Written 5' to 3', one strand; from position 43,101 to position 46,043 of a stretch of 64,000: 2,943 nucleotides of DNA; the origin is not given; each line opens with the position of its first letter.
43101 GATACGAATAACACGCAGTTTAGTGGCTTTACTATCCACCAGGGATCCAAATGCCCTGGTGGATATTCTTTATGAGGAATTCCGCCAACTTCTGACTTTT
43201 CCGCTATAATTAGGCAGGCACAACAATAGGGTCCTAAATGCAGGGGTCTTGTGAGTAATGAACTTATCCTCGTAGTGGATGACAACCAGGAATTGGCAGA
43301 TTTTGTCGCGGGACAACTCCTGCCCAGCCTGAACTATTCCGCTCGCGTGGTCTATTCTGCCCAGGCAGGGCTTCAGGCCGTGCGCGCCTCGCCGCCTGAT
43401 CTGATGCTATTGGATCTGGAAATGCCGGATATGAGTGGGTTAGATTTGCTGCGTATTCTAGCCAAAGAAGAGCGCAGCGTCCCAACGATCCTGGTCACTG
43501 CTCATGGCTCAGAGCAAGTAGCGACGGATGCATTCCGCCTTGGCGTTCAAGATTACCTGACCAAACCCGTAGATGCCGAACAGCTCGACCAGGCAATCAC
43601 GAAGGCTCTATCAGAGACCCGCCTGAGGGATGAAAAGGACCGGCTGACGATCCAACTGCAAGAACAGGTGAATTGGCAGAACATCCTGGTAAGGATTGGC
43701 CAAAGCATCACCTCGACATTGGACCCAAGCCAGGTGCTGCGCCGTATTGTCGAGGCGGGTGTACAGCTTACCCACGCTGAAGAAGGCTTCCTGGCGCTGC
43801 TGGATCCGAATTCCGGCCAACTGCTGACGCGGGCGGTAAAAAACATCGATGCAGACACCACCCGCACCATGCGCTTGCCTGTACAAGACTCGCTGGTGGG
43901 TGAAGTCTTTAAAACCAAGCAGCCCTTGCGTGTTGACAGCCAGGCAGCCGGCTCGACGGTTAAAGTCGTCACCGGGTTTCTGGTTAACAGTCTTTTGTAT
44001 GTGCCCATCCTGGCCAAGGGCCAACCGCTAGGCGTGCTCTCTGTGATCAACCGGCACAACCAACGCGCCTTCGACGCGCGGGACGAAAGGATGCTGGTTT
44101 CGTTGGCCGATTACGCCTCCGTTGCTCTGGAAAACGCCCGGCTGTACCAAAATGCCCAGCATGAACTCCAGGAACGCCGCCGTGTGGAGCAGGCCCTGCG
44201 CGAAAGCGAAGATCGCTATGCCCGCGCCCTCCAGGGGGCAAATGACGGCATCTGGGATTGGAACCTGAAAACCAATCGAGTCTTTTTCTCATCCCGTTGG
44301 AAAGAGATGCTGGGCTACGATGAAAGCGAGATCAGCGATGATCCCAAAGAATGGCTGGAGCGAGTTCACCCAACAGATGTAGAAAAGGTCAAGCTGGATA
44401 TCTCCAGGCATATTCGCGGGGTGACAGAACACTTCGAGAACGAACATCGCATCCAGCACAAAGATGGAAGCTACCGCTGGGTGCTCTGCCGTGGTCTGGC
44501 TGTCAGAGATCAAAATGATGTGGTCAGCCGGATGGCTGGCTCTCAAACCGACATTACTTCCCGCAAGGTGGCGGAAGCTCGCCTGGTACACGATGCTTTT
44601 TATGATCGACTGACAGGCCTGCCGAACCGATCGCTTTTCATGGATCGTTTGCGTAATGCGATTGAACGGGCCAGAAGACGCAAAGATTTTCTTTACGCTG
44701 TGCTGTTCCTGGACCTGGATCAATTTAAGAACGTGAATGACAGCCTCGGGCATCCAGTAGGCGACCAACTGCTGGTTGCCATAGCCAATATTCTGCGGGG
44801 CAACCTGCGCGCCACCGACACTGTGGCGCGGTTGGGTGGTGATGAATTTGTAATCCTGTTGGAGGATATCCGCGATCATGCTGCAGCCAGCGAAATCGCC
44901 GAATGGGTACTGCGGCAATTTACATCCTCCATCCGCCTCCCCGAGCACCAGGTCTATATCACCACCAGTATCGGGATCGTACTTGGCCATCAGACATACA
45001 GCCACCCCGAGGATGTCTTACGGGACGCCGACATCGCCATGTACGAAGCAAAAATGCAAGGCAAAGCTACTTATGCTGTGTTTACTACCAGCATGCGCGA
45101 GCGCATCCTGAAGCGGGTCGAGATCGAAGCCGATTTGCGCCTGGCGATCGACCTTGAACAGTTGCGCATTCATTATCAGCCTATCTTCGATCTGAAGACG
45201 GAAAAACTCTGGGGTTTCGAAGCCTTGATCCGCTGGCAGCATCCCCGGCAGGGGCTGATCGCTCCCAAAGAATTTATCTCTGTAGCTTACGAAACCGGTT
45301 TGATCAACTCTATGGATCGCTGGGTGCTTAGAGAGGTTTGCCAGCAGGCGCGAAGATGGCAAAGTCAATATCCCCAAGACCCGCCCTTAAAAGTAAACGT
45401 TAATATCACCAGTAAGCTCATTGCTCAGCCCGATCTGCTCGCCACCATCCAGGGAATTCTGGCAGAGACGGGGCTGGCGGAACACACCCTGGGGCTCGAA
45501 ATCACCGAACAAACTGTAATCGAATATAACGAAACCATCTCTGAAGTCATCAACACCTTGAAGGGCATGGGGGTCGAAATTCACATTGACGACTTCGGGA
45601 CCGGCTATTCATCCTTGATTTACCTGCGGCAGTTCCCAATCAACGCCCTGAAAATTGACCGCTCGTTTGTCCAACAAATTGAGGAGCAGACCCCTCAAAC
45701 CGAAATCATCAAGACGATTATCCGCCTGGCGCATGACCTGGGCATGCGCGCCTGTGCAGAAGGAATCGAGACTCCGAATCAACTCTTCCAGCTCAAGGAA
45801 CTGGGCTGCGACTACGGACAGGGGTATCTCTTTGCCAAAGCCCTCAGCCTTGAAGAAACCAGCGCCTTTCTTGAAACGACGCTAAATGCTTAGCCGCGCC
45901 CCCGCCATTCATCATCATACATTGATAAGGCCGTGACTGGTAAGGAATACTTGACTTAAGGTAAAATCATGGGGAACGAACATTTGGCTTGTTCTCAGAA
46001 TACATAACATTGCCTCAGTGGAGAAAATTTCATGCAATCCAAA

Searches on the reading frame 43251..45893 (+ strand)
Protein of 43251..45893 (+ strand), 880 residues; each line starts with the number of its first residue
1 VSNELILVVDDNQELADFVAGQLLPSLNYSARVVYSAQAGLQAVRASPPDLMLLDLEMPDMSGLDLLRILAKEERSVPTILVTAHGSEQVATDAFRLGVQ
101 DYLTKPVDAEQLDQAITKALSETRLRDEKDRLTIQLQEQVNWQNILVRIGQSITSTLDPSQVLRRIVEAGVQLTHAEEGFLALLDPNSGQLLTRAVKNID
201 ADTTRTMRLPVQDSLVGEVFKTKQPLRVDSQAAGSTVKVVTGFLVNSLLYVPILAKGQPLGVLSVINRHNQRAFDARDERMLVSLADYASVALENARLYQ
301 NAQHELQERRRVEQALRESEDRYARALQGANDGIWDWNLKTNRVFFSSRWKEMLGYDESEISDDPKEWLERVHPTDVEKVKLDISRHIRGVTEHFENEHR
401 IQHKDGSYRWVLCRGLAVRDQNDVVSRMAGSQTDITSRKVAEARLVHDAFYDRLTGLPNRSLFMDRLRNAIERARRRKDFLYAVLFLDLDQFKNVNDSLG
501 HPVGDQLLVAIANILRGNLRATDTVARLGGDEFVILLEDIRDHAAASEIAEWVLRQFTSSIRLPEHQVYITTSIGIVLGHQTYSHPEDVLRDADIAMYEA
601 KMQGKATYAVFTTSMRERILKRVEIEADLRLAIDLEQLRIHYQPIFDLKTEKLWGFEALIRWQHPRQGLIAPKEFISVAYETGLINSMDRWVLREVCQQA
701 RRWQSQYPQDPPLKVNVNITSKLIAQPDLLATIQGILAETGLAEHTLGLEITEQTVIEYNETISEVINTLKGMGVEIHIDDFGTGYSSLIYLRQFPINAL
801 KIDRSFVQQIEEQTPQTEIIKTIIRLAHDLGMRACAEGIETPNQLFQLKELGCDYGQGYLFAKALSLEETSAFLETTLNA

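Call 39: search_protein_families(library=ncbifam, max_evalue=1e-10, proteins=[window:43251-45893:+])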
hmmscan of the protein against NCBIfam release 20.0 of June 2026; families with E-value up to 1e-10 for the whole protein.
window:43251-45893:+ (880 aa): 74 families (the best 25 are shown)
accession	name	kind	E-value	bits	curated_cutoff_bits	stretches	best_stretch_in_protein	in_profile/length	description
NF053781.1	cdiGMPphdstlr2612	equivalog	2.8e-178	595.1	1600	3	444-875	835-1266/1268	Tlr1612 family c-di-GMP phosphodiesterase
NF045675.1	PhdiestaseDibA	equivalog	2.2e-141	472.3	980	1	288-868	49-619/623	phosphodiesterase DibA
NF007474.0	PRK10060.1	equivalog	1.1e-116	390.6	782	1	394-876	182-656/663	cyclic di-GMP phosphodiesterase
NF052458.1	PhdiestGepA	equivalog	1.9e-100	337.3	1200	1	445-869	421-836/840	phosphodiesterase GepA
NF007298.0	PRK09776.1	equivalog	8.5e-95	318.6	1135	2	437-870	673-1102/1111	diguanylate cyclase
NF008467.0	PRK11359.1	equivalog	4.9e-94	315.9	857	1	448-878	375-796/800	oxygen-sensing cyclic-di-GMP phosphodiesterase DosP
NF008807.1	PRK11829.1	equivalog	2.8e-70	237.2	733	1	454-872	247-660/670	biofilm formation regulator HmsP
NF007839.0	PRK10551.1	equivalog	9.7e-56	189.4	461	1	620-876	259-512/518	cyclic di-GMP phosphodiesterase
NF052596.1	RR_EAL_PvrR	equivalog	4.2e-52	177.1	580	1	625-875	143-390/398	response regulator cyclic di-GMP phosphodiesterase PvrR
NF007423.1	PRK09966.1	equivalog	3.2e-50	171.1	325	1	420-601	213-390/390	diguanylate cyclase DgcN/YfiN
NF007135.0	PRK09581.1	equivalog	9.6e-49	166.4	474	2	446-606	289-450/457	PleD family two-component system response regulator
TIGR00254.1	GGDEF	domain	9.5e-41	139.3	37.4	1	447-610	3-166/168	diguanylate cyclase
NF051473.1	DigCycDgcsShew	equivalog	8.1e-39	133.7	400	1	444-610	130-290/291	diguanylate cyclase DgcS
NF008281.1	PRK11059.1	equivalog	2.6e-38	131.7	663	1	448-865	220-630/633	RNase E specificity factor CsrD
NF045673.1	c-di-GMPRcptLapD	equivalog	3.1e-38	131.5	1020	1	443-864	230-644/647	cyclic di-GMP receptor LapD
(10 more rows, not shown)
